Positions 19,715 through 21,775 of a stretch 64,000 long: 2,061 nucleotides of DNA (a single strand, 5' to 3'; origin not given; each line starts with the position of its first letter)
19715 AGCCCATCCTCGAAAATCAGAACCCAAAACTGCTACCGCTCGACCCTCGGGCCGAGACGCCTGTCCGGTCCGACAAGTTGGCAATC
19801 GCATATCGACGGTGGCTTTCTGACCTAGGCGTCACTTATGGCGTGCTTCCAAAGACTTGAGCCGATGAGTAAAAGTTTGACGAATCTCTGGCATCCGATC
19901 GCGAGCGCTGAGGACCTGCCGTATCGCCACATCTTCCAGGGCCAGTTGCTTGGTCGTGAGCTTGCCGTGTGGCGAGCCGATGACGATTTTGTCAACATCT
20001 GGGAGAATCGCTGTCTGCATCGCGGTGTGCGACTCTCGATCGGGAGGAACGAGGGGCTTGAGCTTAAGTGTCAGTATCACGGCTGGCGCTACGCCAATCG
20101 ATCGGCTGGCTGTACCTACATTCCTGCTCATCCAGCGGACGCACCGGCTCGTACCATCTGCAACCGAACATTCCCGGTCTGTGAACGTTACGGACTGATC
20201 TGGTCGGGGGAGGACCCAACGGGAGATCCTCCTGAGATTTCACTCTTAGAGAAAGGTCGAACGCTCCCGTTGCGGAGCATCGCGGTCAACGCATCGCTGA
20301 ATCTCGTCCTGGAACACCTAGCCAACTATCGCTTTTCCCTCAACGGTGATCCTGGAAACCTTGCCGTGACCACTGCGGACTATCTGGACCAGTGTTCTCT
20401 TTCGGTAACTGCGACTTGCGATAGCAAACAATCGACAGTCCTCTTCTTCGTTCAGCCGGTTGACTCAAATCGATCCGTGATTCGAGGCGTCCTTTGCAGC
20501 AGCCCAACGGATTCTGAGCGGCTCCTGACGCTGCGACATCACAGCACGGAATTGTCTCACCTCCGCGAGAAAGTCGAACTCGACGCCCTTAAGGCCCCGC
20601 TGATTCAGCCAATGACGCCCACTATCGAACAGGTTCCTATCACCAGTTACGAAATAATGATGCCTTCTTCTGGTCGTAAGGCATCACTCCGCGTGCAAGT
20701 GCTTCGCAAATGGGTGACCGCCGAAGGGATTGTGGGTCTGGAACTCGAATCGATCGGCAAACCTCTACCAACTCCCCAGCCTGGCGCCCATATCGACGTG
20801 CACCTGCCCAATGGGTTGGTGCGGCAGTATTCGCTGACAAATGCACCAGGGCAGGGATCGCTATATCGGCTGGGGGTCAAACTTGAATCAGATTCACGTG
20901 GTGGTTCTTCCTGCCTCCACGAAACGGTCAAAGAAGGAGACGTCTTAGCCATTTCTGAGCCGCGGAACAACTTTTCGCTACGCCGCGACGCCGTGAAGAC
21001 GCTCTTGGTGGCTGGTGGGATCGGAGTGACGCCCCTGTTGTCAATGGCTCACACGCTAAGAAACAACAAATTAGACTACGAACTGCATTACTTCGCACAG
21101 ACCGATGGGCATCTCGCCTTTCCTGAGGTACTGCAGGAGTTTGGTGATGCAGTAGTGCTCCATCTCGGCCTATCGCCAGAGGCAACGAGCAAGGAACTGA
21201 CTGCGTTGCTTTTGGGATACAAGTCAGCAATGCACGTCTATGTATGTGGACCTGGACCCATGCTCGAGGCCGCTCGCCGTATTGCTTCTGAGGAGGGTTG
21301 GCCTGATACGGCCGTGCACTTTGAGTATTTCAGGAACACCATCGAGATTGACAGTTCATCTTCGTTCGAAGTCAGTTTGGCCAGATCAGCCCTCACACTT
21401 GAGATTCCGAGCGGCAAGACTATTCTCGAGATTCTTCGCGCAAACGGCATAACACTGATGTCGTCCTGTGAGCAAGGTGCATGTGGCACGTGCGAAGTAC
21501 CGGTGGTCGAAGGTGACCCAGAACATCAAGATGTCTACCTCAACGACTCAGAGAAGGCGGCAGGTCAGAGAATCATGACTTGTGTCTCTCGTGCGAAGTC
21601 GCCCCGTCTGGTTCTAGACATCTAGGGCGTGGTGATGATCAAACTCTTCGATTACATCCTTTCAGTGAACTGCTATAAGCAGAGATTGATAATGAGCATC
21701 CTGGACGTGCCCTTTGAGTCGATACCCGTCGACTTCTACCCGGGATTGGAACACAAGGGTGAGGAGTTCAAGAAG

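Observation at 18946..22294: Three-gene module with the NdmC/NdmD/NdmE (GST-dependent N-demethylase) architecture outside its known Pseudomonas context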

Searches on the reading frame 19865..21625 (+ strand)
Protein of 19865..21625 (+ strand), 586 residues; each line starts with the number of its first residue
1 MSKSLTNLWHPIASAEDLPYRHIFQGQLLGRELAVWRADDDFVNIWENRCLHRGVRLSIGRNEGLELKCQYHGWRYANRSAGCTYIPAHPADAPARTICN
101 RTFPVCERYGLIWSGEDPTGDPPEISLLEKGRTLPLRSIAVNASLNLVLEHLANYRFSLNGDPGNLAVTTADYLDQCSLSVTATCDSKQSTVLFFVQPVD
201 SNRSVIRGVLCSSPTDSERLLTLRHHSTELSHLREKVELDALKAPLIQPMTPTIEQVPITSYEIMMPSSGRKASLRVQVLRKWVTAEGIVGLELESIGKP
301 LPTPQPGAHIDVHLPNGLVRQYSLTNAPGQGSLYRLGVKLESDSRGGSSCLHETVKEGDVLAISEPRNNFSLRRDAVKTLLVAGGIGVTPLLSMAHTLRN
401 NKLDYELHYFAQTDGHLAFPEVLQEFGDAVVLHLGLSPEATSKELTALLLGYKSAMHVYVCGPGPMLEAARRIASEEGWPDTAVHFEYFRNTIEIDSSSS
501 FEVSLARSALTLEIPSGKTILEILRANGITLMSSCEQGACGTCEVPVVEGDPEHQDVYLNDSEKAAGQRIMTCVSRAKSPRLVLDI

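Call 7: search_protein_families(library=pfam, proteins=[window:19865-21625:+], max_evalue=0.01)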
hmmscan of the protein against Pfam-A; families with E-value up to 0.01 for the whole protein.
window:19865-21625:+ (586 aa): 5 families
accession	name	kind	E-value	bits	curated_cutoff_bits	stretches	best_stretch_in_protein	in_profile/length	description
PF00355.32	Rieske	-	1.5e-15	57.3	20.3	1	9-90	2-82/88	Rieske [2Fe-2S] domain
PF00111.32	Fer2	-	4.5e-15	55.8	21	1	507-578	5-77/77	2Fe-2S iron-sulfur cluster binding domain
PF22290.1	DmmA-like_N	-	2.6e-07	31.6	33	1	368-484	10-124/124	Dimethylamine monooxygenase subunit DmmA-like, N-terminal domain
PF00175.26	NAD_binding_1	-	1e-05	26.6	22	1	381-471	1-108/109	Oxidoreductase NAD-binding domain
PF08030.17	NAD_binding_6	-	0.0043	17.6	22.2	0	380-402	5-27/156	Ferric reductase NAD binding domain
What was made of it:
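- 19865..21625 (+): NdmD-like reductase (586 aa). Domains in order: Rieske [2Fe-2S], a START-fold middle domain, a phthalate-dioxygenase-reductase-type FMN/NADH module, and a plant-type ferredoxin. Pfam hits (call 7).
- On NdmCDE-type split Rieske oxygenase: Pfam Rieske, NAD_binding_1 and Fer2 (call 7).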

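Call 8: search_protein_families(library=ncbifam, proteins=[window:19865-21625:+], max_evalue=0.01)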
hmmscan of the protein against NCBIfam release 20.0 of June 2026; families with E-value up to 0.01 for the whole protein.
window:19865-21625:+ (586 aa): 27 families (the best 25 are shown)
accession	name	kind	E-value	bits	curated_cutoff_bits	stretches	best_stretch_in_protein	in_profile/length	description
NF007964.0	PRK10684.1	equivalog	4.9e-28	98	383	1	312-577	47-326/333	NADH oxidoreductase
NF009805.0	PRK13289.1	equivalog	1.4e-25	90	432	1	277-415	157-302/399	NO-inducible flavohemoprotein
NF040810.1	BenC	equivalog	7.1e-24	84.6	430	2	277-490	107-331/333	benzoate 1,2-dioxygenase electron transfer component BenC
TIGR02160.1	PA_CoA_Oxy5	hypoth_equivalog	3.8e-22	78.6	420.8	1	318-585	50-350/352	1,2-phenylacetyl-CoA epoxidase subunit PaaE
NF058606.1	GlBtMonoRdsGbcB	equivalog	3e-20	72.4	500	2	317-493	59-251/362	glycine betaine monooxygenase reductase subunit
NF045803.1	MethMoxFADbindMmoC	equivalog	5.2e-20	71.5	500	2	305-402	141-239/343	aromatic/alkene monooxygenase hydroxylase FAD-binding subunit MmoC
NF008822.0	PRK11872.1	equivalog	2.6e-15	56.3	402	1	272-410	106-243/341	anthranilate 1,2-dioxygenase electron transfer component AntC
NF052579.1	BetMthstMoxSdmAMthl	equivalog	3.5e-15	55.8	600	1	6-150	15-167/351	4beta-methylsterol monooxygenase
TIGR01941.1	nqrF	equivalog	7.9e-10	38.2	295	1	510-554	42-87/405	NADH:ubiquinone reductase (Na(+)-transporting) subunit F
NF000796.0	PRK00054.1-1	equivalog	1.9e-09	37.1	224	1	354-478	69-193/254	dihydroorotate dehydrogenase electron transfer subunit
NF004317.0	PRK05713.1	equivalog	2.7e-09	36.7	338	1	510-574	9-73/312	iron-sulfur-binding ferredoxin reductase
TIGR02008.1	fdx_plant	subfamily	8.8e-08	31.8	81.15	1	508-579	10-84/97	ferredoxin [2Fe-2S]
NF000798.0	PRK00054.1-3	equivalog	2.2e-07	30.8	219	1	353-472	77-192/244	dihydroorotate dehydrogenase electron transfer subunit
NF052252.1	flav_redu_LuxG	exception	1.7e-06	27.4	340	1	307-404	31-130/232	flavin mononucleotide reductase LuxG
NF000799.0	PRK00054.1-4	equivalog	8.8e-06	25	314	1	356-471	85-203/258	dihydroorotate dehydrogenase electron transfer subunit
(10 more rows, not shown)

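Call 10: search_solved_structures(query=window:19865-21625:+, max_evalue=0.001)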
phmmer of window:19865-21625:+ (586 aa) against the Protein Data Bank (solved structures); distinct sequences matched with E-value up to 0.001: 86 (the best 60 are shown).
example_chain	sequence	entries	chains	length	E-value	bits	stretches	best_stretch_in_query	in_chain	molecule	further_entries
6laa_A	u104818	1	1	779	7.5e-62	212.8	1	286-586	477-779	Cytochrome P450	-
2pia_A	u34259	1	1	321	3.5e-59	204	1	274-586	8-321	PHTHALATE DIOXYGENASE REDUCTASE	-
6kbh_A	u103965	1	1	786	1.2e-56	195.7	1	295-585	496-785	Cytochrome P450 monooxygenase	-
7ylr_A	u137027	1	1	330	6.7e-56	193.2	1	297-586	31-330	Ferredoxin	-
6wn3_A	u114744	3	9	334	9.2e-23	83.8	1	5-123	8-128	SxtT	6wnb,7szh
6wnc_A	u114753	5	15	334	2.2e-21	79.2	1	5-123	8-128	SxtDIOX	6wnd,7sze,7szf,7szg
6icm_D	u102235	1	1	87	4.6e-20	74.9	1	501-586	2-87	Oxidoreductase NdmD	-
7fhr_A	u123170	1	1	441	3e-16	62.3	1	9-141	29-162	Putative Phthalate 4,5-dioxygenase, subunit alpha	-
6icp_A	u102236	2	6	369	3.9e-16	61.9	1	5-130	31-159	Methylxanthine N1-demethylase NdmA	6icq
6ick_A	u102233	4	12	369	3.9e-16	61.9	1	5-130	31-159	Methylxanthine N1-demethylase NdmA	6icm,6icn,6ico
7qwt_A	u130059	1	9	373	1.4e-13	53.4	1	5-138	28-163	Rieske (2Fe-2S) domain protein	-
9ina_A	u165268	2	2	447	6.1e-11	44.7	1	24-142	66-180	Rieske (2Fe-2S) domain protein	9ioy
5ogx_A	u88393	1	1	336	9.8e-11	44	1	512-576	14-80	Cytochrome P450 reductase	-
1gvh_A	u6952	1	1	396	1.2e-10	43.8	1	279-430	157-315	FLAVOHEMOPROTEIN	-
1krh_A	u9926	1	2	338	2.7e-10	42.6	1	306-489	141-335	Benzoate 1,2-Dioxygenase Reductase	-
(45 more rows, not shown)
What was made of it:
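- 19865..21625 (+): PDB sequence hits: 2pia 3.5e-59 and the NdmD ferredoxin domain 6icm_D 4.6e-20 (call 10).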

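Call 54: find_homologous_proteins(query=window:19865-21625:+, max_evalue=1e-20)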
Query window:19865-21625:+ (586 aa): 2514 proteins with E <= 1e-20 among 8000 candidates; the best 120 are listed.
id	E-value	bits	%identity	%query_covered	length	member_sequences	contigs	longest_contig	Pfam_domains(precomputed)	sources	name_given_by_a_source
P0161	0.0e+0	1345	100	100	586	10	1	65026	PF00111.33,PF22290.2,PF00355.33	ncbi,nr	ncbi:MAG: Rieske 2Fe-2S domain-containing protein [Acidimicrobiales bacterium]|nr:Rieske 2Fe-2S doma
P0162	0.0e+0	1131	84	100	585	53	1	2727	PF00111.33,PF00175.27,PF22290.2,PF00355.33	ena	-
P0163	0.0e+0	1126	83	100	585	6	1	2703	PF00111.33,PF00175.27,PF22290.2,PF00355.33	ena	-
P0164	0.0e+0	1112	82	100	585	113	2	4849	PF00111.33,PF00175.27,PF22290.2,PF00355.33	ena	-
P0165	0.0e+0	1096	81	100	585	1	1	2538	PF00111.33,PF22290.2,PF00355.33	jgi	-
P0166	0.0e+0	1091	80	100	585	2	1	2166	PF00111.33,PF22290.2,PF00355.33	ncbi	-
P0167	0.0e+0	1090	81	100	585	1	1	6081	PF00111.33,PF22290.2,PF00355.33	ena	-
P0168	0.0e+0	1088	80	100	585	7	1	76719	PF00111.33,PF22290.2,PF00355.33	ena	-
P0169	0.0e+0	1086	80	100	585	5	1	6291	PF00111.33,PF22290.2,PF00355.33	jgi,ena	-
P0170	0.0e+0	1086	80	100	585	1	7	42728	PF00111.33,PF22290.2,PF00355.33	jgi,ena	-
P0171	0.0e+0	1084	80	100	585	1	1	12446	PF00111.33,PF22290.2,PF00355.33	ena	-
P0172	0.0e+0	1082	80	100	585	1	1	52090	PF00111.33,PF22290.2,PF00355.33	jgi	-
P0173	0.0e+0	1082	80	100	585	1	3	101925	PF00111.33,PF22290.2,PF00355.33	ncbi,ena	-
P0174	0.0e+0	1060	78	100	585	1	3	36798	PF00111.33,PF00175.27,PF22290.2,PF00355.33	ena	-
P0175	0.0e+0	1059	78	100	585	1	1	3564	PF00111.33,PF00175.27,PF22290.2,PF00355.33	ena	-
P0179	0.0e+0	1053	78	100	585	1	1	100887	PF00111.33,PF00175.27,PF22290.2,PF00355.33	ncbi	-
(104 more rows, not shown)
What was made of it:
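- Checked: An NCBI protein of 586 aa is 100% identical (call 54).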

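Call 57: find_encoding_contigs(protein=P0161, flank=2000, max_places=2)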
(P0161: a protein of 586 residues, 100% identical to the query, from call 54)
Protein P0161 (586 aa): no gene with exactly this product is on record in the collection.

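Call 62: predict_structure(alignment_id=A2)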
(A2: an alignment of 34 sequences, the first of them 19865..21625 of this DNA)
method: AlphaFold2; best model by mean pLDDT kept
length: 586 residues; sequences in the alignment: 34
mean_pLDDT: 63.4   pTM: 0.62
mean pLDDT of the five models: 63.4, 61.8, 60.9, 59.4, 57.3
residues with pLDDT >= 90: 79; 70-90: 217; 50-70: 71; < 50: 219
segments of 3 or more residues with pLDDT < 50: 1-105, 113-124, 248-271, 490-512, 528-550, 553-577, 581-586
pLDDT, mean of each block of 10 residues (from residue 1): 32 37 40 44 40 31 29 24 32 40 50 45 51 75 83 87 76 79 85 75 75 78 86 89 63 29 31 74 92 87 78 70 80 87 65 84 72 81 90 91 90 91 93 91 92 85 78 86 67 28 27 50 54 34 41 44 41 44 43
secondary structure, 60 per line:
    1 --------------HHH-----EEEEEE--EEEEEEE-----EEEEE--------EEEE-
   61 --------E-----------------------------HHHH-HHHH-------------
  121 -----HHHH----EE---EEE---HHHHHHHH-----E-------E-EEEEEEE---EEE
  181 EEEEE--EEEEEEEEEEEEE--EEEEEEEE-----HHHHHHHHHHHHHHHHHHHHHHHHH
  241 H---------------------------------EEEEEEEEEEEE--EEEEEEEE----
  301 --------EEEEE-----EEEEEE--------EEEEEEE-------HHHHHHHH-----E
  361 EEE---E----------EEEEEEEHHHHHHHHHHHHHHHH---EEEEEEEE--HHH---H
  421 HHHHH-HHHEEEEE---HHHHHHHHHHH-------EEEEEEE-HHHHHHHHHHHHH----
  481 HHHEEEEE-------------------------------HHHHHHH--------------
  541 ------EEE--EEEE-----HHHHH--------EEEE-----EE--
elements in order: E23-28 E31-37 E43-47 E56-59 H99-102 H104-107 H126-129 E139-141 H145-152 E168-174 E178-185 E188-200 E203-210 H216-241 E275-286 E289-296 E309-313 E319-324 E333-339 H347-354 E360-363 E378-384 H385-400 E404-411 H420-425 E430-434 H438-448 E456-462 H464-476 E484-488 H520-526 E547-549 E552-555 H561-565 E574-577

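Call 64: fold_search(model_id=the predicted structure, library=pdb)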
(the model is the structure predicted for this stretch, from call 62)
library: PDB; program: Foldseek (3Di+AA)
matches with E <= 10: 1731; with E <= 0.001: 260
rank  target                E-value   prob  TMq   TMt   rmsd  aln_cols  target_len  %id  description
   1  2pia                  2.4e-24  1.00  0.36  0.65  12.7       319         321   38  PHTHALATE DIOXYGENASE REDUCTASE: A MODULAR STRUCTURE FOR ELECTRON TRANSFER FROM PYRIDINE NUCLEOTIDES TO [2FE-2S] (released 1993-04-15)
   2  6kbh                  5.2e-23  1.00  0.36  0.28  25.1       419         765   29  Crystal structure of an intact type IV self-sufficient cytochrome P450 monooxygenase (released 2020-07-01)
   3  6laa                  5.2e-23  1.00  0.35  0.28  22.2       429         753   30  Crystal structure of full-length CYP116B46 from Tepidiphilus thermophilus (released 2020-06-10)
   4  7ylr                  1.3e-21  1.00  0.35  0.62  15.5       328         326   38  Structure of a bacteria protein (released 2023-06-14)
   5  1gvh                  6.2e-18  1.00  0.32  0.47  15.7       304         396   22  The X-ray structure of ferric Escherichia coli flavohemoglobin reveals an unespected geometry of the distal heme pocket (released 2002-08-06)
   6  4eh1_A                1.2e-15  1.00  0.31  0.72   4.5       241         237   24  Crystal Structure of the Flavohem-like-FAD/NAD Binding Domain of Nitric Oxide Dioxygenase from Vibrio cholerae O1 biov (released 2012-04-25)
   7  4eh1_B                1.8e-15  1.00  0.31  0.73   3.8       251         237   23  Crystal Structure of the Flavohem-like-FAD/NAD Binding Domain of Nitric Oxide Dioxygenase from Vibrio cholerae O1 biov (released 2012-04-25)
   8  6o0a                  5.2e-15  1.00  0.31  0.47  14.2       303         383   15  Crystal structure of flavohemoglobin from Malassezia yamatoensis with bound FAD and heme determined by iron SAD phasing (released 2019-03-06)
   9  4g1v                  9.7e-15  1.00  0.32  0.47  14.2       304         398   20  X-ray structure of yeast flavohemoglobin (released 2012-11-14)
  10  7c3a_C                1.5e-14  1.00  0.33  0.57   3.3       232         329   21  Ferredoxin reductase in carbazole 1,9a-dioxygenase (released 2021-05-26)
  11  6mv2                  1.6e-14  1.00  0.32  0.50  14.9       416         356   15  2.05A resolution structure of the CS-b5R domains of human Ncb5or (NADP+ form) (released 2019-07-17)
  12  6mv1                  3.3e-14  1.00  0.32  0.50  15.2       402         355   14  2.15A resolution structure of the CS-b5R domains of human Ncb5or (NAD+ form) (released 2019-07-17)
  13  2r6h_C                5.5e-14  1.00  0.33  0.64   4.4       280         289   18  Crystal structure of the domain comprising the NAD binding and the FAD binding regions of the NADH:ubiquinone oxidored (released 2007-09-11)
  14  2r6h_A                5.9e-14  1.00  0.32  0.62   4.9       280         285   18  Crystal structure of the domain comprising the NAD binding and the FAD binding regions of the NADH:ubiquinone oxidored (released 2007-09-11)
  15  7qty                  7.8e-14  1.00  0.32  0.65   4.3       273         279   17  X-ray structure of FAD domain of NqrF of Klebsiella pneumoniae (released 2022-02-09)
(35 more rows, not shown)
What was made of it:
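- Closest known: Phthalate dioxygenase reductase. Same: The C-terminal 310 residues of the reductase have the same FMN/NADH/[2Fe-2S] arrangement (3.5e-59, call 10; Foldseek 2.4e-24, call 64).
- Tried and rejected: Confidence was low in the Fe-S domains (mean pLDDT 63, call 62), and its fold search was dominated by the FNR module (call 64).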

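Call 83: find_encoding_contigs(protein=P0173, flank=10000, max_places=2)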
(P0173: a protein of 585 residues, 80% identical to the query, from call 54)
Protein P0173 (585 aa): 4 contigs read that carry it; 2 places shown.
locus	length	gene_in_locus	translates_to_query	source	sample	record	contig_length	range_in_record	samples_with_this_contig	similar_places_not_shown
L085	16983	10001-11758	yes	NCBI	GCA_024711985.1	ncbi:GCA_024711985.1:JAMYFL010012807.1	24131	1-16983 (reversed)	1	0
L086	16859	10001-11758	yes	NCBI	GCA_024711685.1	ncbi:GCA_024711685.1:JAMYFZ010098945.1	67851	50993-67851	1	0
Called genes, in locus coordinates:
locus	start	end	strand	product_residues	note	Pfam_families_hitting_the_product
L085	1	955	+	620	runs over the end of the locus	PF01541:GIY-YIG (weak), PF27096:UvrC_M, PF02151:UVR (weak), PF22920:UvrC_RNaseH, PF08459:UvrC_RNaseH_dom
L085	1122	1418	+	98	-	-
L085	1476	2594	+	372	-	PF13489:Methyltransf_23, PF08241:Methyltransf_11, PF08242:Methyltransf_12, PF13649:Methyltransf_25, PF13847:Methyltransf_31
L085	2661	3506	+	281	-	PF03668:RapZ-like_N, PF22740:PapZ_C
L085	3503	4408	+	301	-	PF01933:CofD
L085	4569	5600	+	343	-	PF00044:Gp_dh_N, PF02800:Gp_dh_C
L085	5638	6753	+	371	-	PF00162:PGK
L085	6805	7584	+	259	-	PF00121:TIM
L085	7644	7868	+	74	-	PF03840:SecG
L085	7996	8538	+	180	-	PF00583:Acetyltransf_1, PF13673:Acetyltransf_10, PF13508:Acetyltransf_7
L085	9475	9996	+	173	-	PF19112:VanA_C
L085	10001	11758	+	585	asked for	PF00355:Rieske, PF22290:DmmA-like_N (weak), PF00111:Fer2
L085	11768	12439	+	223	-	PF02798:GST_N, PF13417:GST_N_3, PF13409:GST_N_2, PF13410:GST_C_2 (weak)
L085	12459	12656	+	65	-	PF00962:A_deaminase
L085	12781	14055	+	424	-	PF01979:Amidohydro_1, PF07969:Amidohydro_3 (weak)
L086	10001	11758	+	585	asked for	PF00355:Rieske, PF22290:DmmA-like_N (weak), PF00111:Fer2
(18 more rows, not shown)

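Call 84: find_encoding_contigs(protein=P0179, flank=10000, max_places=2)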
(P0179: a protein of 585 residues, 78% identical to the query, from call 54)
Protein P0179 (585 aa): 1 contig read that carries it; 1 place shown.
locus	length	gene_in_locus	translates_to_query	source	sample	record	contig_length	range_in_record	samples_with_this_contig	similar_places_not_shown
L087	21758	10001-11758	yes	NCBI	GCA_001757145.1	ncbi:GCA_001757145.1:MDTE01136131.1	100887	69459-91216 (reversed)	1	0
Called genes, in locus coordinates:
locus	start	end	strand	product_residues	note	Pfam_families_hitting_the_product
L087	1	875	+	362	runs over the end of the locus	PF02311:AraC_binding (faint), PF07883:Cupin_2, PF05899:Cupin_3 (faint)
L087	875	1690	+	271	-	PF01557:FAA_hydrolase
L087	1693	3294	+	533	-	PF01494:FAD_binding_3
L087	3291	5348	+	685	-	PF13380:CoA_binding_2, PF13607:Succ_CoA_lig, PF13549:ATP-grasp_5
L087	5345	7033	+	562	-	PF00501:AMP-binding, PF13193:AMP-binding_C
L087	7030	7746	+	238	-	PF11716:MDMPI_N, PF12867:DinB_2 (weak)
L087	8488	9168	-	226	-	-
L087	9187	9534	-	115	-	-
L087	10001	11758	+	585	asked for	PF00355:Rieske, PF22290:DmmA-like_N (weak), PF00175:NAD_binding_1 (weak), PF00111:Fer2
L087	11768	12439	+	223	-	PF02798:GST_N, PF13417:GST_N_3, PF13409:GST_N_2, PF13410:GST_C_2 (weak)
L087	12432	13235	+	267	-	PF00106:adh_short, PF08659:KR, PF13561:adh_short_C2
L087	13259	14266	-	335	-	PF00389:2-Hacid_dh, PF02826:2-Hacid_dh_C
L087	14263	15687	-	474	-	PF00370:FGGY_N, PF02782:FGGY_C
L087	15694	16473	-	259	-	PF01791:DeoC, PF22649:Cgl0159 (weak)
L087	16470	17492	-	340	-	PF00296:Bac_luciferase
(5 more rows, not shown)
